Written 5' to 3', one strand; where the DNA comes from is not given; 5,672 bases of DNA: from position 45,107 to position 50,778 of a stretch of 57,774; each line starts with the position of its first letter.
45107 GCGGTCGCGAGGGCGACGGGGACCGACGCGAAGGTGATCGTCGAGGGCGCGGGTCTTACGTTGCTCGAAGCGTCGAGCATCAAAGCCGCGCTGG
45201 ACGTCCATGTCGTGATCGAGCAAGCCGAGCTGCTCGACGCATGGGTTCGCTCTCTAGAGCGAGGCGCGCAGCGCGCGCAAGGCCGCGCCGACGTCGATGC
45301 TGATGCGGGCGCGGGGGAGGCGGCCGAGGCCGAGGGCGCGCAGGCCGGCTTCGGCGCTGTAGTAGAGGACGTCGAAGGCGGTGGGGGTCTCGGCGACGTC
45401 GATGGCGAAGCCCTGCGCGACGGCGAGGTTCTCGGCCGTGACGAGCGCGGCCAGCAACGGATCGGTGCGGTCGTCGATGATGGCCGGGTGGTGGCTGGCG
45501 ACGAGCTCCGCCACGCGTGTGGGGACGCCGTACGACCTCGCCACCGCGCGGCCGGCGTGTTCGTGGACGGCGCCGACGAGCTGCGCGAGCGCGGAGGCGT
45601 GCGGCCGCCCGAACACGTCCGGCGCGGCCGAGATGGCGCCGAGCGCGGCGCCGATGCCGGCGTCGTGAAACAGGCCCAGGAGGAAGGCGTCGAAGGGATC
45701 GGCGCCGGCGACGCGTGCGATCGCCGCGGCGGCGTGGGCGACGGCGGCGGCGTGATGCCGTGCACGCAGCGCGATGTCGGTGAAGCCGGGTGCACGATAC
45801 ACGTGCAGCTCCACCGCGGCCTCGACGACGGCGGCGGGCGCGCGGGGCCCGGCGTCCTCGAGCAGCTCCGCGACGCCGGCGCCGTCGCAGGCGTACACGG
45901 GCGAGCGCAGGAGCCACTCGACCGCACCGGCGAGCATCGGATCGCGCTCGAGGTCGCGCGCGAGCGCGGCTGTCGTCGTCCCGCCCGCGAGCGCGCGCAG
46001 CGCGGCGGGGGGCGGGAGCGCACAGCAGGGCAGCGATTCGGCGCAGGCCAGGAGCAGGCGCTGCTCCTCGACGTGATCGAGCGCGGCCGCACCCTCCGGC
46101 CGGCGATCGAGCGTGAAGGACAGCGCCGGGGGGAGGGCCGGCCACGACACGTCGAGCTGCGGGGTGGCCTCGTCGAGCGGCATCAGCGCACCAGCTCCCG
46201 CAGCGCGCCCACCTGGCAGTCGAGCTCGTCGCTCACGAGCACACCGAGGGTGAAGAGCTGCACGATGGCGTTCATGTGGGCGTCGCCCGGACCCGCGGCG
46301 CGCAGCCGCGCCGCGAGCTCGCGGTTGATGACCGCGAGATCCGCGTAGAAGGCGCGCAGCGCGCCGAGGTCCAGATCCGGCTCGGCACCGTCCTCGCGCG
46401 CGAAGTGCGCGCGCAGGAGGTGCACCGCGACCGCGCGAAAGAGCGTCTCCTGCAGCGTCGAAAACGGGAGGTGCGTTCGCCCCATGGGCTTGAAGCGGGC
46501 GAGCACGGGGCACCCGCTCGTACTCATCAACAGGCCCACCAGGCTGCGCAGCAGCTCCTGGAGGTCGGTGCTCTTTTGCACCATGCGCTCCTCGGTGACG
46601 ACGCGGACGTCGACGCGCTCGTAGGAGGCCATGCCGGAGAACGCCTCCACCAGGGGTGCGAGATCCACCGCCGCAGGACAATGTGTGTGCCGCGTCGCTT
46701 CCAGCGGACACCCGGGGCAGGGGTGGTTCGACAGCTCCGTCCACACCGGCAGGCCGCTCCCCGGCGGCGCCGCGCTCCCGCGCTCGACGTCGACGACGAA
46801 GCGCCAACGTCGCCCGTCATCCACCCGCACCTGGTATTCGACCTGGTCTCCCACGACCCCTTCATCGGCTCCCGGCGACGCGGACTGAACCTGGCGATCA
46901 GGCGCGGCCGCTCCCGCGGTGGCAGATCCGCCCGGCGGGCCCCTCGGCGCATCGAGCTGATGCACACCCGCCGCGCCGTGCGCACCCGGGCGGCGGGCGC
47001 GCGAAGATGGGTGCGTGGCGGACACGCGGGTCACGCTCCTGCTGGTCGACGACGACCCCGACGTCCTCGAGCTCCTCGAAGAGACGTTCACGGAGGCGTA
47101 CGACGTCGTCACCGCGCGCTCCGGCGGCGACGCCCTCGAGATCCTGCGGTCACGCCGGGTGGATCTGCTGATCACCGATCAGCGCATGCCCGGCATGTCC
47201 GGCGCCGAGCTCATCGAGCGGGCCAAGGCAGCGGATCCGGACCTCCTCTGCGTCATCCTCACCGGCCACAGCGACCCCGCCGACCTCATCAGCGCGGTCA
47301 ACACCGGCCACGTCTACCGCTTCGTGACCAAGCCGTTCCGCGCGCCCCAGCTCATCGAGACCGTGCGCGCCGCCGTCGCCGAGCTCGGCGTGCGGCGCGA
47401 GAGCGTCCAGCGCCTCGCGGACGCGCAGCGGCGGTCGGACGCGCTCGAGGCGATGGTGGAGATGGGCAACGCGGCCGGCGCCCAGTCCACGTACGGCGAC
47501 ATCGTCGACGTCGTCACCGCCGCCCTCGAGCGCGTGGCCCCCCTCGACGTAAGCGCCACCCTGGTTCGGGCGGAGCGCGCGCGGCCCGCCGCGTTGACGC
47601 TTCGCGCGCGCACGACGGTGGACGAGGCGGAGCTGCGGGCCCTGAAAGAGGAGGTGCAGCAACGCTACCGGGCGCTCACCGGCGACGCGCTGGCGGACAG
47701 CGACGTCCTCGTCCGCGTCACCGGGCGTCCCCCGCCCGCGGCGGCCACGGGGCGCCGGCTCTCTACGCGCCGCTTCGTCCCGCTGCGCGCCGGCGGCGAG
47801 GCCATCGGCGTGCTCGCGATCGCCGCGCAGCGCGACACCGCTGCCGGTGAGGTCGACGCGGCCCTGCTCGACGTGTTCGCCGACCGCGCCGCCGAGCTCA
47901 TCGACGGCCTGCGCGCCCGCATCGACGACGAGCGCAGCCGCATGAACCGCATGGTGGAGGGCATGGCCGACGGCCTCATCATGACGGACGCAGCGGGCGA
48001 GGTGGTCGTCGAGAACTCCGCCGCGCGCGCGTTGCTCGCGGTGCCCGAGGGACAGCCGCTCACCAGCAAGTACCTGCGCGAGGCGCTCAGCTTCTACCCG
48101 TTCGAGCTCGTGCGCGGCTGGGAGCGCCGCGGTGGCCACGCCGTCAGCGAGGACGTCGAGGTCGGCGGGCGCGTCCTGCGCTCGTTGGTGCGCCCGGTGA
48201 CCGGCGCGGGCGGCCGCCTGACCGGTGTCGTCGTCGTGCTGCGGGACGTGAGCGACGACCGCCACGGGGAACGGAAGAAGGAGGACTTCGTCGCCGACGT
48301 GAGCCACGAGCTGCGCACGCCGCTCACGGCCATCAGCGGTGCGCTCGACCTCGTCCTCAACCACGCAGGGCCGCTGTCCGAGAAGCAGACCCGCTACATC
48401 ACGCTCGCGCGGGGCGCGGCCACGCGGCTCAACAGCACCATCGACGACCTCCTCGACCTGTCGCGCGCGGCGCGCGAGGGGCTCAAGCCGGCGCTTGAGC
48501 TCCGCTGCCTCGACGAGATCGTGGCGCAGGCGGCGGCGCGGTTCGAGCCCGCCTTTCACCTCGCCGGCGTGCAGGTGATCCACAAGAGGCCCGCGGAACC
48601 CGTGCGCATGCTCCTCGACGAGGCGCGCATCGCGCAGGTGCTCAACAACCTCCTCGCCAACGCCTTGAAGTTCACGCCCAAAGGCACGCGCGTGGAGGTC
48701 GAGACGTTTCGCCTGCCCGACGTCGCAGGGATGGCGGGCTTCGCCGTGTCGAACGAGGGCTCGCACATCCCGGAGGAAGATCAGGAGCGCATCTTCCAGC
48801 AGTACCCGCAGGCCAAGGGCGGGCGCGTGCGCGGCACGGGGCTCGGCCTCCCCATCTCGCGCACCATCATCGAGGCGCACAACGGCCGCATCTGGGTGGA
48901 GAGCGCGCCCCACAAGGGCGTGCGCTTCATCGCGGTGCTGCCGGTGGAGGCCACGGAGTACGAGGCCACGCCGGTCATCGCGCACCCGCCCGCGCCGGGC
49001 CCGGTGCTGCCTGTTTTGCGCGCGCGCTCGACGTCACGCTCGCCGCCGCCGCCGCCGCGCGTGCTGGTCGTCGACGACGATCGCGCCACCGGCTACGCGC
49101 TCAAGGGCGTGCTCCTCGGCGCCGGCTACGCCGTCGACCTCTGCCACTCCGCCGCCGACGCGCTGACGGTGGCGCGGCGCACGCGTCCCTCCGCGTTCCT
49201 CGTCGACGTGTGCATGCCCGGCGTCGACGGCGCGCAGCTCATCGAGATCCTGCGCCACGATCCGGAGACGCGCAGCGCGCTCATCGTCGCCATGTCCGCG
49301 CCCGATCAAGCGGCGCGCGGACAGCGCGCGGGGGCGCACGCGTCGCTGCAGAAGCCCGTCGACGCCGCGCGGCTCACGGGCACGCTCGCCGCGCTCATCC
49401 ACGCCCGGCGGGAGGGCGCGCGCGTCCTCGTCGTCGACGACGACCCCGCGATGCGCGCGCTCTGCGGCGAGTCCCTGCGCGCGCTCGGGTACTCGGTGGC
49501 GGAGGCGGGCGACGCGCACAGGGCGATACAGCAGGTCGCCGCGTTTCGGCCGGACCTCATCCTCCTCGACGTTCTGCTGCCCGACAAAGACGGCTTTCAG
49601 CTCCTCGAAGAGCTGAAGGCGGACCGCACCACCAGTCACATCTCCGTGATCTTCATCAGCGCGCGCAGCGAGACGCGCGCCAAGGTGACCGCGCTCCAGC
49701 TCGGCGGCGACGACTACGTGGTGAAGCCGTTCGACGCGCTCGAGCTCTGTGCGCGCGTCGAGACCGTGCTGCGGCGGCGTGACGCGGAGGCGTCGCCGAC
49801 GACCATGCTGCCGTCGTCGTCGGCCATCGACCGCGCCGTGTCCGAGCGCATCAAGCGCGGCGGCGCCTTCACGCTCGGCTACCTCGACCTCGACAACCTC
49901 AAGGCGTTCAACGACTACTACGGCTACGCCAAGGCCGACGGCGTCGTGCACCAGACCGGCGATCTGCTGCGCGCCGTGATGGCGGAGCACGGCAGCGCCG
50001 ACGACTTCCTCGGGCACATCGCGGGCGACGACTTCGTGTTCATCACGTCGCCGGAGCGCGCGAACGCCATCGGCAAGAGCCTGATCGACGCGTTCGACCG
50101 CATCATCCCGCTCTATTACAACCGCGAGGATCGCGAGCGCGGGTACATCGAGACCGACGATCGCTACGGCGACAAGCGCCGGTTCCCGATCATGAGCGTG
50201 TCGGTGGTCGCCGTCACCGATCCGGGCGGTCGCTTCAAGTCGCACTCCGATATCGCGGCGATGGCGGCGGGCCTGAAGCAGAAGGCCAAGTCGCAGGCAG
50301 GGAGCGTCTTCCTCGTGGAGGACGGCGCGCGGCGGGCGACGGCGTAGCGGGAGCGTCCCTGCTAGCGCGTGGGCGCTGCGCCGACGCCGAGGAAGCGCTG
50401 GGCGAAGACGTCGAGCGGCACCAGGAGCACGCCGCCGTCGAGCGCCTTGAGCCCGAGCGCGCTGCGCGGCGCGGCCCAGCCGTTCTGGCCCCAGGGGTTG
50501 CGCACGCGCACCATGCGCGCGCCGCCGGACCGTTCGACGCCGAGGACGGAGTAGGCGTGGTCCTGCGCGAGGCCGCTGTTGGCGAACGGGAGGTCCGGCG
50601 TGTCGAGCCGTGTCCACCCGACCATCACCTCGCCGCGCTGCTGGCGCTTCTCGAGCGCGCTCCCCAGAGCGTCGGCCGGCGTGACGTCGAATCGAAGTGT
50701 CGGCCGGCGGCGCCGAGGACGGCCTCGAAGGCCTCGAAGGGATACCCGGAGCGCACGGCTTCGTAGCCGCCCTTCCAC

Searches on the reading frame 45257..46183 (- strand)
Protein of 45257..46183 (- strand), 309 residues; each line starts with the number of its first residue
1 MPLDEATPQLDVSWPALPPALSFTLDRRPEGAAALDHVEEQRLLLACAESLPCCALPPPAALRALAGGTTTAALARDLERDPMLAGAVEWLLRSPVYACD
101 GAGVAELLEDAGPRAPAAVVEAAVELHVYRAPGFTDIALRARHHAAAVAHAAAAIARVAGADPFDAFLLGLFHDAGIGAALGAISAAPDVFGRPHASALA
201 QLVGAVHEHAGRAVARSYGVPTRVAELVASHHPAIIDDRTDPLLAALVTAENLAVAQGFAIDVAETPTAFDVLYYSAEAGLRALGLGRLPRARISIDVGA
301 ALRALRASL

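Call 10: search_protein_families(library=pfam, proteins=[window:45257-46183:-], max_evalue=0.001)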
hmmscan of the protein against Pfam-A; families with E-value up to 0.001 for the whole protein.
window:45257-46183:- (309 aa): 2 families
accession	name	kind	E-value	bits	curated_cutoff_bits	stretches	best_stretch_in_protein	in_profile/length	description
PF08668.18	HDOD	-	5.9e-07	29.6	22.9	1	142-232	96-194/196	HDOD domain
PF01966.28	HD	-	6.2e-06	26.9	22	1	143-245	3-104/116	HD domain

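Call 25: search_protein_families(library=ncbifam, proteins=[window:45257-46183:-], max_evalue=1e-20)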
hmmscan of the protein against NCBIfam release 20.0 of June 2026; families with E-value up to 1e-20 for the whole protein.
window:45257-46183:- (309 aa): 0 families

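Call 71: search_protein_families(library=padloc, proteins=[window:45257-46183:-], max_evalue=0.01)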
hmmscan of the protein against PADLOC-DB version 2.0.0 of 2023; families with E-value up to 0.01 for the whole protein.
window:45257-46183:- (309 aa): 1 family
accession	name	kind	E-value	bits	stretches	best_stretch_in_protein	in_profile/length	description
PDLC01765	Cas3c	-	0.00094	16.2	1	141-245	23-102/612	-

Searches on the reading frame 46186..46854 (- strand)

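Call 10: search_protein_families(library=pfam, proteins=[window:46186-46854:-], max_evalue=0.001)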
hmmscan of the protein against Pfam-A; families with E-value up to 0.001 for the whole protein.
window:46186-46854:- (223 aa): 1 family
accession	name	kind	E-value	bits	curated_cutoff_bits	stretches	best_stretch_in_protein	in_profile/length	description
PF21842.1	DUF6901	-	1.3e-59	201.7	27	1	6-219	2-218/222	Domain of unknown function (DUF6901)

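Call 20: search_protein_families(library=ncbifam, proteins=[window:46186-46854:-], max_evalue=0.01)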
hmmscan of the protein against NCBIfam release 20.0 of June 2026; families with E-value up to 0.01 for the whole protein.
window:46186-46854:- (223 aa): 0 families

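Call 71: search_protein_families(library=padloc, proteins=[window:46186-46854:-], max_evalue=0.01)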
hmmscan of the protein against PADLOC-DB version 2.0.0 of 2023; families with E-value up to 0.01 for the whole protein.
window:46186-46854:- (223 aa): 0 families

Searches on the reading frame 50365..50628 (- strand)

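Call 10: search_protein_families(library=pfam, proteins=[window:50365-50628:-], max_evalue=0.001)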
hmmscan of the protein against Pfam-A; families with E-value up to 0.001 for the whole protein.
window:50365-50628:- (88 aa): 1 family
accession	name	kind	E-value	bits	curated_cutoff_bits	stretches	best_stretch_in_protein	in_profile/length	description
PF00648.27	Peptidase_C2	-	1e-08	35.1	23.8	1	17-54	209-250/297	Calpain family cysteine protease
